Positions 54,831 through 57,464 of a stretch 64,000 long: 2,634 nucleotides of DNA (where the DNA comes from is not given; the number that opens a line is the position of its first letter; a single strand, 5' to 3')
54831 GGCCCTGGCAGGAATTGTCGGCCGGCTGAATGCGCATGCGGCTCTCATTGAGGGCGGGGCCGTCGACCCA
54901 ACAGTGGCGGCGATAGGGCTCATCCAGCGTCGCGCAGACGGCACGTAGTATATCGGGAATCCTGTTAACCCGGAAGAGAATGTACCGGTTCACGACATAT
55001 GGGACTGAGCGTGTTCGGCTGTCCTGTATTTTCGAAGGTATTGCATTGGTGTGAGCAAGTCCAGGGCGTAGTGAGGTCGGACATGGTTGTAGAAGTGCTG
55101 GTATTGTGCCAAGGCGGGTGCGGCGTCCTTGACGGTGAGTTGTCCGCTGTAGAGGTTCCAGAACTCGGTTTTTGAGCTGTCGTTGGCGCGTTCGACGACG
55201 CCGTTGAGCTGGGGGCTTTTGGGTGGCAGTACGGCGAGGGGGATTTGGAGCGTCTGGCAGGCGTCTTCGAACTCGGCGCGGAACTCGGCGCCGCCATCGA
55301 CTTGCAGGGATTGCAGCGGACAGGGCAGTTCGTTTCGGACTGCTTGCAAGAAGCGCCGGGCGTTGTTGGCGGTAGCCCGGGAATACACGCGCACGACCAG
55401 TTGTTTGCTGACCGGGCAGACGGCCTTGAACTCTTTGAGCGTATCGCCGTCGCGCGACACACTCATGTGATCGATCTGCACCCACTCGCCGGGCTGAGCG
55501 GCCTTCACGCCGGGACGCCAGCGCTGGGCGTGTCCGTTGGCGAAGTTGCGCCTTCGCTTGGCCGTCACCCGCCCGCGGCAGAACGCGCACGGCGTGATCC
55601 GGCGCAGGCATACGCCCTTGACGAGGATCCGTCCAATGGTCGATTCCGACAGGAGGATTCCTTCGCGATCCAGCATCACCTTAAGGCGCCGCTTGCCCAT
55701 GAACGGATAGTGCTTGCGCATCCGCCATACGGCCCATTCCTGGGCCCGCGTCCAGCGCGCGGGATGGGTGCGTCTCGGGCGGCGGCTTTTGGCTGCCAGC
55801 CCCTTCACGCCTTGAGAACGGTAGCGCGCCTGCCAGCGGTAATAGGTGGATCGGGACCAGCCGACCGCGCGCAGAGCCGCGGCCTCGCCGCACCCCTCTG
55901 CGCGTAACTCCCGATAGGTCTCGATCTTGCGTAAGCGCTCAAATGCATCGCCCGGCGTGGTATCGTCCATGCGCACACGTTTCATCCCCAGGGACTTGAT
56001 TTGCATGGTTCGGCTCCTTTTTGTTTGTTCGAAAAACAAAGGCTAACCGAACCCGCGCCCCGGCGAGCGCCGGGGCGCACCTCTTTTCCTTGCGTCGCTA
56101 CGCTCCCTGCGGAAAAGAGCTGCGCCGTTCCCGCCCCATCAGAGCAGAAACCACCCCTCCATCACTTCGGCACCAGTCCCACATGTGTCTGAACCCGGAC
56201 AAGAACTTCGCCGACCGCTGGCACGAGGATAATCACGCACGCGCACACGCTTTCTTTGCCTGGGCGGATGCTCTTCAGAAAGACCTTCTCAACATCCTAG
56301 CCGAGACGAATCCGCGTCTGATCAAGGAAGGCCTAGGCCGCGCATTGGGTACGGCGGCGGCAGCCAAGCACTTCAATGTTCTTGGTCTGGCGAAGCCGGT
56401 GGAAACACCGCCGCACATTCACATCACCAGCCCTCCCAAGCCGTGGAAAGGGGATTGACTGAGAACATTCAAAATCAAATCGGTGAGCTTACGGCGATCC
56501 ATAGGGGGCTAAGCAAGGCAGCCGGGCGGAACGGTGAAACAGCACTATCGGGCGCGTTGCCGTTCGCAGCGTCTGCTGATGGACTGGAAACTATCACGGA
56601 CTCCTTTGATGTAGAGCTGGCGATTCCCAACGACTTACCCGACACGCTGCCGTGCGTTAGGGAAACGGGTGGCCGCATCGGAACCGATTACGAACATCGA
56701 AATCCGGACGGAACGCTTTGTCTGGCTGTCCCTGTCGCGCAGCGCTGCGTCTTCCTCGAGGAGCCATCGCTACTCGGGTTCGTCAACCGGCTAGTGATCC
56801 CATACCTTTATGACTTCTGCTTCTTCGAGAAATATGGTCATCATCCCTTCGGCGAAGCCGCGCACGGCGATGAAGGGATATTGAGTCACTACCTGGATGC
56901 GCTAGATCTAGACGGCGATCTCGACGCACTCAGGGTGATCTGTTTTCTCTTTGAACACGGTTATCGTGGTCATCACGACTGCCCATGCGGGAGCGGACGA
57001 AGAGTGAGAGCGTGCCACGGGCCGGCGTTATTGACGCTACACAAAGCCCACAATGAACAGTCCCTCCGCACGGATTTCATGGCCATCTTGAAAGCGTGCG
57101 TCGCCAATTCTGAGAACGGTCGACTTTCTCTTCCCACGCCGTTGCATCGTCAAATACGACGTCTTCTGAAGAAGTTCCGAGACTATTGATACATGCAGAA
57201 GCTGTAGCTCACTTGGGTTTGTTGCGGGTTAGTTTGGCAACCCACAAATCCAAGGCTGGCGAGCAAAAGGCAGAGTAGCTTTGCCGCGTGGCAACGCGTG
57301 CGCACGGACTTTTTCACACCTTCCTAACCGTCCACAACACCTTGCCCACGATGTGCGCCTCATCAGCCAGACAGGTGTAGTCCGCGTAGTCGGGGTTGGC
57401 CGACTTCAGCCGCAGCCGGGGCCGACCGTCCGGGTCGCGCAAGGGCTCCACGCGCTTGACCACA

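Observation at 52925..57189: CBASS-like three-gene module (patatin, CD-NTase-like cyclase, E2-like protein) whose cyclase is knocked out twice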

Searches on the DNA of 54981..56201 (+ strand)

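Call 50: search_dna_similar(query=window:54981-56201:+, collection=plasmids, mode=distant, max_rows=10)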
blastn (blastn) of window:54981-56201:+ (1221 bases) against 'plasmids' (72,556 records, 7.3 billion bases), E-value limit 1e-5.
No match.

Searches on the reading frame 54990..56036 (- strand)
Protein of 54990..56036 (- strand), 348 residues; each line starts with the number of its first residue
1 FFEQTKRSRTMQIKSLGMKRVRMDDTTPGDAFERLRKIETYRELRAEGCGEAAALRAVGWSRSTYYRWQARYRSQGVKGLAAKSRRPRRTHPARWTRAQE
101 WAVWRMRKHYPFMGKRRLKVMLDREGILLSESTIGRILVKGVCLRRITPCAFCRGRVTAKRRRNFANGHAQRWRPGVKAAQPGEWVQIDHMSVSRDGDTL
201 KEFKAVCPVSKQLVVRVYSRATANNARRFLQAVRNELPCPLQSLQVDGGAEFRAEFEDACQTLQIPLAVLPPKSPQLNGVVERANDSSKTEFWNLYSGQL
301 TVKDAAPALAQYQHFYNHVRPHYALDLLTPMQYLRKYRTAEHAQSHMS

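Call 7: search_protein_families(library=pfam, proteins=[window:54990-56036:-], max_evalue=0.1)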
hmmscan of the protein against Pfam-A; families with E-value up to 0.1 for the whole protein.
window:54990-56036:- (348 aa): 8 families
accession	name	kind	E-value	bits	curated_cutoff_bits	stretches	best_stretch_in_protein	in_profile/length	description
PF13565.12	HTH_32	-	3.9e-13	50.2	33.7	1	64-138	1-73/73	Homeodomain-like domain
PF13683.12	rve_3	-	7.8e-13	48.4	26.5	1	266-330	4-67/67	Integrase core domain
PF13518.12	HTH_28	-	3.3e-07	30.7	25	1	53-88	17-52/52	Helix-turn-helix domain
PF13551.12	HTH_29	-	1.7e-06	28.5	28.1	1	44-89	7-55/64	Winged helix-turn helix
PF13011.12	LZ_Tnp_IS481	-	1.2e-05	26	22.2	1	54-92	31-69/85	leucine-zipper of insertion element IS481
PF13384.12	HTH_23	-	2.5e-05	24.4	24.6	1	48-80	17-49/50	Homeodomain-like domain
PF13333.12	rve_2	-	0.00036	21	22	1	289-333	8-51/56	Integrase core domain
PF13358.12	DDE_3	-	0.0014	18.9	28.6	1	194-292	32-133/146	DDE superfamily endonuclease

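Call 9: search_protein_families(library=ncbifam, proteins=[window:54990-56036:-], max_evalue=0.1)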
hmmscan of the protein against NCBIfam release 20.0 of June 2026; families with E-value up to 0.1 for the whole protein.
window:54990-56036:- (348 aa): 7 families
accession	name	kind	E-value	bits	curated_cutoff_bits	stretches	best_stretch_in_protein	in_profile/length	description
NF033577.2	transpos_IS481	equivalog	8.4e-52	176.4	224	1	45-333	10-283/284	IS481 family transposase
NF033516.0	transpos_IS3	equivalog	4.9e-25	88.5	160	1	36-333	89-368/369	IS3 family transposase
NF033545.0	transpos_IS630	equivalog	1.5e-16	60.7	100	1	44-291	8-275/299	IS630 family transposase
NF033594.2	transpos_ISNCY_2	equivalog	4.6e-10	39.2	250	1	49-189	11-133/368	ISNCY family transposase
NF033546.1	transpos_IS21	equivalog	2e-06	27.5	160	1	250-326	199-275/294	IS21 family transposase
NF033587.1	transpos_IS6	equivalog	5.6e-05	22.9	125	1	170-320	56-202/202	IS6 family transposase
NF006918.0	PRK09409.1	subfamily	0.0044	16.6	597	1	234-337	185-288/301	IS2 transposase TnpB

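Call 52: find_encoding_contigs(protein=window:54990-56006:-, flank=3000, max_places=10)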
Protein window:54990-56006:- (338 aa): 5 contigs read that carry it; 5 places shown.
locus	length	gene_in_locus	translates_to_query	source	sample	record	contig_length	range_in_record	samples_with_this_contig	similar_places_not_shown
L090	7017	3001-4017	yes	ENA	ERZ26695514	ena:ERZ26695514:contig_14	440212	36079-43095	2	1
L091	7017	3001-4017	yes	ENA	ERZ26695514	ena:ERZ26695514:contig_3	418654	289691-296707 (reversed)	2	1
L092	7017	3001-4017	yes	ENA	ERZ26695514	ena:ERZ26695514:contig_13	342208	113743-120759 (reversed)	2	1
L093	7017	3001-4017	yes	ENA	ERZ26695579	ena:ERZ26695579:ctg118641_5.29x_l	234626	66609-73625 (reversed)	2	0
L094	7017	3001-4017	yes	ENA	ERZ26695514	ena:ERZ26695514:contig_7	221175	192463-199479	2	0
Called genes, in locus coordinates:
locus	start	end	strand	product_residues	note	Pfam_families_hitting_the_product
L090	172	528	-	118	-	-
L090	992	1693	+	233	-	PF00717:Peptidase_S24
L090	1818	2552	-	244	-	-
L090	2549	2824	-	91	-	-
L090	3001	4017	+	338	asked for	PF13384:HTH_23 (weak), PF13518:HTH_28 (weak), PF13011:LZ_Tnp_IS481 (faint), PF13551:HTH_29 (weak), PF13565:HTH_32, PF13683:rve_3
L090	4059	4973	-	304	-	PF18144:SMODS (weak), PF21654:DncV-like_NTFase (weak)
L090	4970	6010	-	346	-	PF01734:Patatin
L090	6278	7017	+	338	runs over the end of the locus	PF13384:HTH_23 (weak), PF13518:HTH_28 (weak), PF13011:LZ_Tnp_IS481 (faint), PF13551:HTH_29 (weak), PF13565:HTH_32, PF13683:rve_3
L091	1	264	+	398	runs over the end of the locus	PF02515:CoA_transf_3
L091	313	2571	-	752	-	PF07715:Plug, PF00593:TonB_dep_Rec_b-barrel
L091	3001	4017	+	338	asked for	PF13384:HTH_23 (weak), PF13518:HTH_28 (weak), PF13011:LZ_Tnp_IS481 (faint), PF13551:HTH_29 (weak), PF13565:HTH_32, PF13683:rve_3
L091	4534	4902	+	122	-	-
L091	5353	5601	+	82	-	-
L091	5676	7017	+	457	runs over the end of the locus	PF25919:BSH_CusB (faint), PF00364:Biotin_lipoyl (faint), PF25917:BSH_RND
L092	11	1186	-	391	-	PF13173:AAA_14, PF13635:DUF4143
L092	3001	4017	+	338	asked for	PF13384:HTH_23 (weak), PF13518:HTH_28 (weak), PF13011:LZ_Tnp_IS481 (faint), PF13551:HTH_29 (weak), PF13565:HTH_32, PF13683:rve_3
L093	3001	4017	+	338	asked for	PF13384:HTH_23 (weak), PF13518:HTH_28 (weak), PF13011:LZ_Tnp_IS481 (faint), PF13551:HTH_29 (weak), PF13565:HTH_32, PF13683:rve_3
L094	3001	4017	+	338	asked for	PF13384:HTH_23 (weak), PF13518:HTH_28 (weak), PF13011:LZ_Tnp_IS481 (faint), PF13551:HTH_29 (weak), PF13565:HTH_32, PF13683:rve_3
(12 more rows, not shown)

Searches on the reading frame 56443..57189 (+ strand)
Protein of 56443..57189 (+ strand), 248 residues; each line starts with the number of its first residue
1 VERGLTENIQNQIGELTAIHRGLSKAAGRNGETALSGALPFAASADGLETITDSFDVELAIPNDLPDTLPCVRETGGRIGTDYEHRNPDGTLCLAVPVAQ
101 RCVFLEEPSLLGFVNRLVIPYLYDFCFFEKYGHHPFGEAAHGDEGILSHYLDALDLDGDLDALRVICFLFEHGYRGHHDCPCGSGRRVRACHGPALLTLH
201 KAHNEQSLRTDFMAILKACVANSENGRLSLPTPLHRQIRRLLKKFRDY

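Call 7: search_protein_families(library=pfam, proteins=[window:56443-57186:+], max_evalue=0.1)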
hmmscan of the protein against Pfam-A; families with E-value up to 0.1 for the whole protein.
window:56443-57186:+ (248 aa): 1 family
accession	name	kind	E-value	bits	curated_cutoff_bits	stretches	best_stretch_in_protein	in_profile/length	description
PF02810.21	SEC-C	-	0.015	15.6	20.4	1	180-194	5-19/19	SEC-C motif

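Call 8: search_protein_families(library=padloc, proteins=[window:56443-57186:+], max_evalue=0.1)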
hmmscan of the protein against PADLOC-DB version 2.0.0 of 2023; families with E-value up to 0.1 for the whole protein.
window:56443-57186:+ (248 aa): 7 families
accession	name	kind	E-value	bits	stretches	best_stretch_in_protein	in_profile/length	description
PDLC00871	E2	-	4.6e-73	243.8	1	6-242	4-236/241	E2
PDLC00870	E2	-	9.6e-50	167.7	1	7-220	6-218/223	E2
PDLC00872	E2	-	4.3e-46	155.1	1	8-215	3-208/216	E2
PDLC00865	E2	-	5.8e-39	131.7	1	8-216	7-212/219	E2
PDLC00859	E2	-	2.4e-35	120.1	1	11-195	7-194/221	E2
PDLC00861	E2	-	3.1e-28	96.8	1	25-201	24-203/232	E2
PDLC00833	E1-E2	-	1.9e-20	71.3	1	8-220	6-217/222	E1-E2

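Call 9: search_protein_families(library=ncbifam, proteins=[window:56443-57186:+], max_evalue=0.1)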
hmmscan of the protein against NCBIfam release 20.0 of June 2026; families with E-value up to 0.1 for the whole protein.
window:56443-57186:+ (248 aa): 0 families

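Call 14: find_encoding_contigs(protein=window:56443-57189:+, flank=10000, max_places=10)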
Protein window:56443-57189:+ (248 aa): no gene with exactly this product is on record in the collection.

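Call 25: search_solved_structures(query=window:56455-57186:+, max_evalue=0.01, show_alignments=1)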
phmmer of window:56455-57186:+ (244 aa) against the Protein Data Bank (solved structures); distinct sequences matched with E-value up to 0.01: 0.

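Call 31: find_homologous_proteins(query=window:56455-57186:+, max_evalue=0.00001)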
Query seq(244 aa) (244 aa): 396 proteins with E <= 0.00001 among 3795 candidates; the best 120 are listed.
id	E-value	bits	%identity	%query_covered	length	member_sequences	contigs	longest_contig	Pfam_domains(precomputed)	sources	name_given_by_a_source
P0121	8.0e-166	568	100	100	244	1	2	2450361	-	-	-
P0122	1.9e-124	432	76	100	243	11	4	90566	-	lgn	-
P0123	5.0e-121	421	75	100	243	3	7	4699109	-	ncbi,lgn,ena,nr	ncbi:MAG: hypothetical protein GKR94_13265 [Gammaproteobacteria bacterium]|nr:hypothetical protein [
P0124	2.0e-119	416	77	97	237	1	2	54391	-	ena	-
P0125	1.6e-117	410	73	99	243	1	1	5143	-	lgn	-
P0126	2.3e-109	383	70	93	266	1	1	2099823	-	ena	-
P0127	2.7e-108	379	66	99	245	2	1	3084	-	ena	-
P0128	6.3e-107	375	65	100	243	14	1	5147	-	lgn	-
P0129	1.2e-106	374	66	99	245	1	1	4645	-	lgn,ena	-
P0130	6.8e-106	371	65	99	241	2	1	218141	-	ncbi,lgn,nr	ncbi:MAG: hypothetical protein EPO31_00535 [Gammaproteobacteria bacterium]|nr:MAG: hypothetical prot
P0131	7.5e-106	371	66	100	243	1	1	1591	-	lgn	-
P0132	7.7e-106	371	65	99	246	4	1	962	-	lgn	-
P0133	1.0e-105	371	66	100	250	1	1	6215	-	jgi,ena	-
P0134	1.4e-105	370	67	94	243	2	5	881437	-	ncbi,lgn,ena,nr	ncbi:MAG: hypothetical protein IPO55_03025 [Alphaproteobacteria bacterium]|nr:hypothetical protein [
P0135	3.5e-105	369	65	99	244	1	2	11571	-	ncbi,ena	-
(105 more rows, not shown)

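Call 44: predict_structure(alignment_id=A2)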
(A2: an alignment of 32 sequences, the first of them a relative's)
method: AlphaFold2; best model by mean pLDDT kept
length: 244 residues; sequences in the alignment: 32
mean_pLDDT: 87.0   pTM: 0.78
mean pLDDT of the five models: 87.0, 85.0, 84.6, 81.2, 80.5
residues with pLDDT >= 90: 86; 70-90: 150; 50-70: 6; < 50: 2
segments of 3 or more residues with pLDDT < 50: none
pLDDT, mean of each block of 10 residues (from residue 1): 86 95 88 96 92 94 88 90 86 77 88 93 92 74 87 89 84 83 89 83 84 87 89 86 57
secondary structure, 60 per line:
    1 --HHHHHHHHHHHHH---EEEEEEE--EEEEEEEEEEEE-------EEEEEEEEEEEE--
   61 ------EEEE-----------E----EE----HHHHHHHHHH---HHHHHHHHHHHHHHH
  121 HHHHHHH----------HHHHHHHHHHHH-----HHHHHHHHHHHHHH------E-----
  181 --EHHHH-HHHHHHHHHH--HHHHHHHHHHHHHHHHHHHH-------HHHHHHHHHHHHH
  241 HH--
elements in order: H3-15 E19-25 E28-39 E47-58 E67-70 H93-102 H106-127 H138-149 H155-168 H184-187 H189-198 H201-220 H228-242

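Call 47: fold_search(model_id=the predicted structure, library=pdb)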
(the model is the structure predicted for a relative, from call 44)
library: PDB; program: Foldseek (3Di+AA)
matches with E <= 10: 522; with E <= 0.001: 0
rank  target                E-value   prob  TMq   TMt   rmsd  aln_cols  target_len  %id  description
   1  9gn8                  6.7e-03  0.99  0.31  0.41   6.1       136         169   17  Crystal Structure of UFC1 E149D (released 2025-05-07)
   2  9gmm                  7.1e-03  1.00  0.32  0.44   6.1       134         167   14  Crystal Structure of UFC1 T106I (released 2025-05-07)
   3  7zlx_J                7.5e-03  1.00  0.30  0.47   4.1       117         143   14  Crystal Structure of the TSG101-UEV domain:space group P21 (released 2022-06-22)
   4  4eje_B                7.5e-03  1.00  0.30  0.48   5.3       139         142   14  Structure Of The Tsg101 UEV Domain In Complex With an Ebola PTAP late Domain Peptide (released 2013-04-10)
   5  7zlx_H                9.5e-03  1.00  0.30  0.50   5.0       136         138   15  Crystal Structure of the TSG101-UEV domain:space group P21 (released 2022-06-22)
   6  9gmn                  1.0e-02  0.99  0.32  0.45   5.7       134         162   13  Crystal Structure of UFC1 T106V (released 2025-05-07)
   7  7zlx_K                1.1e-02  1.00  0.31  0.51   5.1       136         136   15  Crystal Structure of the TSG101-UEV domain:space group P21 (released 2022-06-22)
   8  3evx_A                1.1e-02  0.99  0.33  0.46   5.5       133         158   15  Crystal structure of the human E2-like ubiquitin-fold modifier conjugating enzyme 1 (Ufc1). Northeast Structural Genom (released 2008-10-21)
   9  3obx_A                1.4e-02  1.00  0.31  0.50   5.5       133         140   15  Crystal structure of the Tsg101 UEV domain in complex with a HIV-1 Gag P7A mutant peptide (released 2010-12-01)
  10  2f0r_A                1.4e-02  0.99  0.30  0.47   5.3       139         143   14  Crystallographic structure of human Tsg101 UEV domain (released 2006-03-28)
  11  2z6p                  1.4e-02  0.99  0.32  0.44   5.9       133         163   14  Crystal Structure of the Ufc1, Ufm1 conjugating enzyme 1 (released 2007-09-25)
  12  9i9m                  1.5e-02  0.99  0.32  0.44   5.6       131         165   14  Crystal structure of chimeric UFC1, TAK MotiF replaced with HPN motif of other E2 proteins (released 2025-05-07)
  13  7zlx_G                1.7e-02  0.99  0.30  0.47   5.5       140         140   15  Crystal Structure of the TSG101-UEV domain:space group P21 (released 2022-06-22)
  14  4zny_A                1.9e-02  0.99  0.29  0.47   5.0       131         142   14  Structure of the human TSG101-UEV Domain in complex with the PTAP motif of the p19 gag protein of the Human T-cell Leu (released 2016-06-29)
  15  1s1q_A                1.9e-02  0.99  0.29  0.47   5.6       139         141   15  TSG101(UEV) domain in complex with Ubiquitin (released 2004-05-04)
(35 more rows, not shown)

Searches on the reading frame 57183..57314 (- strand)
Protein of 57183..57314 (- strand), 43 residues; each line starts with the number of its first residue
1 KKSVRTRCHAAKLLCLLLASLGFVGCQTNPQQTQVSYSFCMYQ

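Call 43: search_protein_families(library=pfam, proteins=[window:57183-57314:-], max_evalue=0.01)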
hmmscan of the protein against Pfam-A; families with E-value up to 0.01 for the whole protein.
window:57183-57314:- (43 aa): 0 families
